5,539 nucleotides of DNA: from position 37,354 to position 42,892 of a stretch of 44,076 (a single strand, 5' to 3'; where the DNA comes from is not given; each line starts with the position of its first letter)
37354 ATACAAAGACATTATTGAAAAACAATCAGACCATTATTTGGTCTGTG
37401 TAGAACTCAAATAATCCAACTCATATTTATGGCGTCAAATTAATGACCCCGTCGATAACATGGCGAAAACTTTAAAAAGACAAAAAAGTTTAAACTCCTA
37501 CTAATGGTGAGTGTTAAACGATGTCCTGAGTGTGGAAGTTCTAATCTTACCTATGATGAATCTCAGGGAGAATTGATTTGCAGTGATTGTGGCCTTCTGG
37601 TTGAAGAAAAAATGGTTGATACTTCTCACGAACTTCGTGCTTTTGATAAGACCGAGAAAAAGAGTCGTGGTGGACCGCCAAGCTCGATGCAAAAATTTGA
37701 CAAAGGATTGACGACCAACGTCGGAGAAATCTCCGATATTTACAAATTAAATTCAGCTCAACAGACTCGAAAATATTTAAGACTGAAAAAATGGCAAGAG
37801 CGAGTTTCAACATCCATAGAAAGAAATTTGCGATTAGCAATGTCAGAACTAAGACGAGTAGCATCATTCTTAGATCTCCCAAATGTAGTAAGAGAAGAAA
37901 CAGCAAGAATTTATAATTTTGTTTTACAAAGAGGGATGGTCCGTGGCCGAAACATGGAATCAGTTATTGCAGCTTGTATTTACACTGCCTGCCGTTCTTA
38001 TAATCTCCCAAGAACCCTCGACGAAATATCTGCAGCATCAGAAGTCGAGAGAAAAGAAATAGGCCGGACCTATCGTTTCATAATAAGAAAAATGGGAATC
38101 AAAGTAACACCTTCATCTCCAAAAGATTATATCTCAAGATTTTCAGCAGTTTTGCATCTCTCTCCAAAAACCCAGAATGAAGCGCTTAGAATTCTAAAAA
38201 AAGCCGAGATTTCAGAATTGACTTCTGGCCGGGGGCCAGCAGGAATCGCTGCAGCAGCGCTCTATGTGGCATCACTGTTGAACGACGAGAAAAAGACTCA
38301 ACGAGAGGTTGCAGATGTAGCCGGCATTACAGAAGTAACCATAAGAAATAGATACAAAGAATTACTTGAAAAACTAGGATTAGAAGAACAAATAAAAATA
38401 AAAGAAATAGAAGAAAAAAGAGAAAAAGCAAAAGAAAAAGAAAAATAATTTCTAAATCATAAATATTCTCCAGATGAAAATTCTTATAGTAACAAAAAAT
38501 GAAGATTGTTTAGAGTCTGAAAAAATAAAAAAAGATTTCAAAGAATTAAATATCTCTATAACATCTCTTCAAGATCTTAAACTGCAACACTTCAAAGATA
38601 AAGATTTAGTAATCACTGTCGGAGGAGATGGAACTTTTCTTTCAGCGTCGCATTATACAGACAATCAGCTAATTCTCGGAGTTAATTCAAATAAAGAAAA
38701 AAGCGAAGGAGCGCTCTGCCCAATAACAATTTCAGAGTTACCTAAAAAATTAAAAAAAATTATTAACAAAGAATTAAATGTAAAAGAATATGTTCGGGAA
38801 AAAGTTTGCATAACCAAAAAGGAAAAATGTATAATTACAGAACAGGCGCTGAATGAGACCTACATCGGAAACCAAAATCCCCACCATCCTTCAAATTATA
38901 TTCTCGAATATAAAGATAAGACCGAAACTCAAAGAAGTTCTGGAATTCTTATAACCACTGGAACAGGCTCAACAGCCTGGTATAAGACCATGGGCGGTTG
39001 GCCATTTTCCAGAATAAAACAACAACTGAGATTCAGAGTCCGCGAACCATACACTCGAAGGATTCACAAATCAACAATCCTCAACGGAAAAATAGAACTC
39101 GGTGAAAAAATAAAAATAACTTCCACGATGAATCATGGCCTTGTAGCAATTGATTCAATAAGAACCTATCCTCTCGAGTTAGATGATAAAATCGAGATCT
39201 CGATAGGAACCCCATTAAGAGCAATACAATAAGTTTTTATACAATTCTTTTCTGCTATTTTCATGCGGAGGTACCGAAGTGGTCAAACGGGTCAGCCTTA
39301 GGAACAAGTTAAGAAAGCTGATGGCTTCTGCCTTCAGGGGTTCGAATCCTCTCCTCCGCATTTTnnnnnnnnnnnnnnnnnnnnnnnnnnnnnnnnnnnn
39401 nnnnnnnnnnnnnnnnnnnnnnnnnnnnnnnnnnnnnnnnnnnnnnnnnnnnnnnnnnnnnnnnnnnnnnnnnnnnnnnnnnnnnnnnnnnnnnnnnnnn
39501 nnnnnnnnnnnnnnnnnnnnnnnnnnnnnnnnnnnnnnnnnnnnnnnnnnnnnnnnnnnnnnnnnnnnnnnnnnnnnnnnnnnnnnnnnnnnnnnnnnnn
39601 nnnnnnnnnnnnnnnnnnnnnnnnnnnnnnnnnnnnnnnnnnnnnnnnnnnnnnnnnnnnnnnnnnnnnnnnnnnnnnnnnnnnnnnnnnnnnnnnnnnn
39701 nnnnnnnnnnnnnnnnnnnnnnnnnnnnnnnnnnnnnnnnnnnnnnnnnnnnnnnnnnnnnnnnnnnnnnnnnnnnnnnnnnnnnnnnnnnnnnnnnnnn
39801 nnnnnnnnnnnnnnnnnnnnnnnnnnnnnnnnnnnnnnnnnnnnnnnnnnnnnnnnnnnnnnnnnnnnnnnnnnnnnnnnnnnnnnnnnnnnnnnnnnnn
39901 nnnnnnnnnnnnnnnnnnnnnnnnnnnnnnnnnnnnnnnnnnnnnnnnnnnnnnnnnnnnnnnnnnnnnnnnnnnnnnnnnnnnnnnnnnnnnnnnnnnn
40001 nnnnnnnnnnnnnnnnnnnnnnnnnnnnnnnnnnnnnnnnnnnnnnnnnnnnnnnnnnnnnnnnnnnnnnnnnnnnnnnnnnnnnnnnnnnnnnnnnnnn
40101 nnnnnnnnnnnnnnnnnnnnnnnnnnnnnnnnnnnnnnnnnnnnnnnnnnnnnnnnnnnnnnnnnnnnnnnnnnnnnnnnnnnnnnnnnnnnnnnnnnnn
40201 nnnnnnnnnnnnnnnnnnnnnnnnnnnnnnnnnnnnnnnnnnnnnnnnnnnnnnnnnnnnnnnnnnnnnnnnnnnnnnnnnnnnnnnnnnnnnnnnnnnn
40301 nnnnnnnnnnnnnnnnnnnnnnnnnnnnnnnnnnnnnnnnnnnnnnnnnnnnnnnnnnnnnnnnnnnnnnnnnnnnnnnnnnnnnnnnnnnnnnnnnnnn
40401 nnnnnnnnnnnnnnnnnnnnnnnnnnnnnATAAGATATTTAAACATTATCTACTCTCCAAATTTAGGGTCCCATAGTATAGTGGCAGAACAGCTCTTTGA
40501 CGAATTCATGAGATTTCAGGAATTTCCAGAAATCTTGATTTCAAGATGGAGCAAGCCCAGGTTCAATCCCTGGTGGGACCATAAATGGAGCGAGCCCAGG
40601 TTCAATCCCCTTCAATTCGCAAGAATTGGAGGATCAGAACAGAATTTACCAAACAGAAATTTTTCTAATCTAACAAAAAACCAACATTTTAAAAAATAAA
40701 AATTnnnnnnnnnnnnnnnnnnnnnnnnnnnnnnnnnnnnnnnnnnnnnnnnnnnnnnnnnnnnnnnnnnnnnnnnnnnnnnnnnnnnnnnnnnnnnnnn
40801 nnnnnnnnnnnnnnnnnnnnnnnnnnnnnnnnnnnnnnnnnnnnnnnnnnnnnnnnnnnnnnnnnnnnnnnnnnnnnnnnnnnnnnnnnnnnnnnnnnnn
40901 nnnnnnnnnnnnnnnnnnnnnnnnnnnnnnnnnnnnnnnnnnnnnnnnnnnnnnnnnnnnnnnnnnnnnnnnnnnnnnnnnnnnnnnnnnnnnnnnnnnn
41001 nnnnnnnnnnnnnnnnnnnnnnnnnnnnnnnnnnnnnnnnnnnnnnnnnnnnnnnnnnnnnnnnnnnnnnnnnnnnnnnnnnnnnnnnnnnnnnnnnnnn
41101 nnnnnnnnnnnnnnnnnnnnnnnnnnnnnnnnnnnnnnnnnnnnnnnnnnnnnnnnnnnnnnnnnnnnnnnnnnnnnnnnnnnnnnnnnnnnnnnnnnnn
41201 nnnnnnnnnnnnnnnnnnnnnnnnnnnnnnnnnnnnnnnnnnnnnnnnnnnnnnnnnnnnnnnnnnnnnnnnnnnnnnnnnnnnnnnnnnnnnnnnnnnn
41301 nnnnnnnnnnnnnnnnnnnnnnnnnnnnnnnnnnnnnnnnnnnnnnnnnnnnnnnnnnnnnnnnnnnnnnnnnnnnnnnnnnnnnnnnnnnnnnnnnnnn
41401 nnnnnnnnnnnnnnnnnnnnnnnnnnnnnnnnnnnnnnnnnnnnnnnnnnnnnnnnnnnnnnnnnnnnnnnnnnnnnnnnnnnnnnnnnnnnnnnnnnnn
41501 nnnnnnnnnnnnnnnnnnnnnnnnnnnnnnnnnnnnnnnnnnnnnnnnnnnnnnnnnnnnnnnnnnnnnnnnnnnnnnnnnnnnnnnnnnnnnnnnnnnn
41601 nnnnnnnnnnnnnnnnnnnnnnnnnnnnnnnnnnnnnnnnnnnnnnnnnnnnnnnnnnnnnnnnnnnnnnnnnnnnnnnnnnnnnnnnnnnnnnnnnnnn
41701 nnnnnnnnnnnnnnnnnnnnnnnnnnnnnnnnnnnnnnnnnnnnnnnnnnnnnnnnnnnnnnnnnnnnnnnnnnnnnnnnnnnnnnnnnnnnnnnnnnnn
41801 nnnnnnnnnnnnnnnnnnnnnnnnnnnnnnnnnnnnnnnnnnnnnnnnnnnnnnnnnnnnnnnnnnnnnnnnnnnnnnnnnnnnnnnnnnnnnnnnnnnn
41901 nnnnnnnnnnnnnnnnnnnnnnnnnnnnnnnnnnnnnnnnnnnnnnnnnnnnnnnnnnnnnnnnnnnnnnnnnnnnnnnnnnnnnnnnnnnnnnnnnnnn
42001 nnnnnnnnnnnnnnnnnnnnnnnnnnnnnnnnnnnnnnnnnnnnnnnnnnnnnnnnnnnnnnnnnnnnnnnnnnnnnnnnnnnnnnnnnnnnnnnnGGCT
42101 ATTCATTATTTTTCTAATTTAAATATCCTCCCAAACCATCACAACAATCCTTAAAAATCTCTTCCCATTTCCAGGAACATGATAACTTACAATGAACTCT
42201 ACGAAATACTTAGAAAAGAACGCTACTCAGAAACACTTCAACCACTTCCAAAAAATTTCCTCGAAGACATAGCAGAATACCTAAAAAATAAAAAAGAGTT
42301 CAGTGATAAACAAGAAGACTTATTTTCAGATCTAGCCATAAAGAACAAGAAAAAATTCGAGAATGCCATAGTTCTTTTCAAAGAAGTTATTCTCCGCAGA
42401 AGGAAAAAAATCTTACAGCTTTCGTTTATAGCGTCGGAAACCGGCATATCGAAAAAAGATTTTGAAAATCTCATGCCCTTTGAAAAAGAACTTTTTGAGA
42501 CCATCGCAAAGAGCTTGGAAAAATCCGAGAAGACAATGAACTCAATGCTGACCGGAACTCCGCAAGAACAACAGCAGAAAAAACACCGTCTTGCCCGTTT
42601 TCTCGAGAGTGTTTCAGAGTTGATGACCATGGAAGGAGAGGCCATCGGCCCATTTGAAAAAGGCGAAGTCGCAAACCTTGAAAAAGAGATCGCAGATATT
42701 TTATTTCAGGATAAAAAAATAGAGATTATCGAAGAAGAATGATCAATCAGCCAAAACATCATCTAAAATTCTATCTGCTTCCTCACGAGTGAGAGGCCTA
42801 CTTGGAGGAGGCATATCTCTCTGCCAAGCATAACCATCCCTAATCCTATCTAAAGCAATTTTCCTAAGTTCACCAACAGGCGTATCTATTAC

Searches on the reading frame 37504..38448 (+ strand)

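Call 59: search_protein_families(library=pfam, proteins=[window:37504-38448:+], max_evalue=0.001)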
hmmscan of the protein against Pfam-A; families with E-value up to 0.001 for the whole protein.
window:37504-38448:+ (314 aa): 4 families
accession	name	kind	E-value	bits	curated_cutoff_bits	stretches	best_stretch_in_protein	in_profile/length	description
PF00382.24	TFIIB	-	2.3e-47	159.4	23.6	2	200-289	2-91/92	Transcription factor TFIIB repeat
PF08271.17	Zn_Ribbon_TF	-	6.9e-14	51.6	29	1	6-47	2-43/43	TFIIB zinc-binding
PF04545.22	Sigma70_r4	-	0.00012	21.9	24.1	0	261-291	18-48/50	Sigma-70, region 4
PF03966.22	Trm112p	-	0.00075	19.8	22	0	7-31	10-33/40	Trm112p-like protein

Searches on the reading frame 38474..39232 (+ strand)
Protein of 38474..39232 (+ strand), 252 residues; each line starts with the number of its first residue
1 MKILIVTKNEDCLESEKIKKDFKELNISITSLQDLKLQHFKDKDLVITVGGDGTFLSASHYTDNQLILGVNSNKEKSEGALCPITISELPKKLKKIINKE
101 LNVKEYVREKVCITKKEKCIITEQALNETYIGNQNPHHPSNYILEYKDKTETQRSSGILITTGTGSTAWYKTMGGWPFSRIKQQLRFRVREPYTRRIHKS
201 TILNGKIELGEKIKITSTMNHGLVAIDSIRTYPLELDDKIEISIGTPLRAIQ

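Call 59: search_protein_families(library=pfam, proteins=[window:38474-39232:+], max_evalue=0.001)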
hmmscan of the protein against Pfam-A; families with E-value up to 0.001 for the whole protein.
window:38474-39232:+ (252 aa): 1 family
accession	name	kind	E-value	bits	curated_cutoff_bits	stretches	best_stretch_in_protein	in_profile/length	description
PF01513.26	NAD_kinase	-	6.9e-07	30.1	25.5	1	30-100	60-129/130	ATP-NAD kinase N-terminal domain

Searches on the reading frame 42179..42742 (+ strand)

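Call 59: search_protein_families(library=pfam, proteins=[window:42179-42742:+], max_evalue=0.001)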
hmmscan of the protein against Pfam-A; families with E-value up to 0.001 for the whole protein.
window:42179-42742:+ (187 aa): 1 family
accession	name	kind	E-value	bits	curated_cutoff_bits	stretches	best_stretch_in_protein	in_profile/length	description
PF22090.1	Gins51_C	-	0.00015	21.9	27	1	156-179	20-43/48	Gins51, C-terminal domain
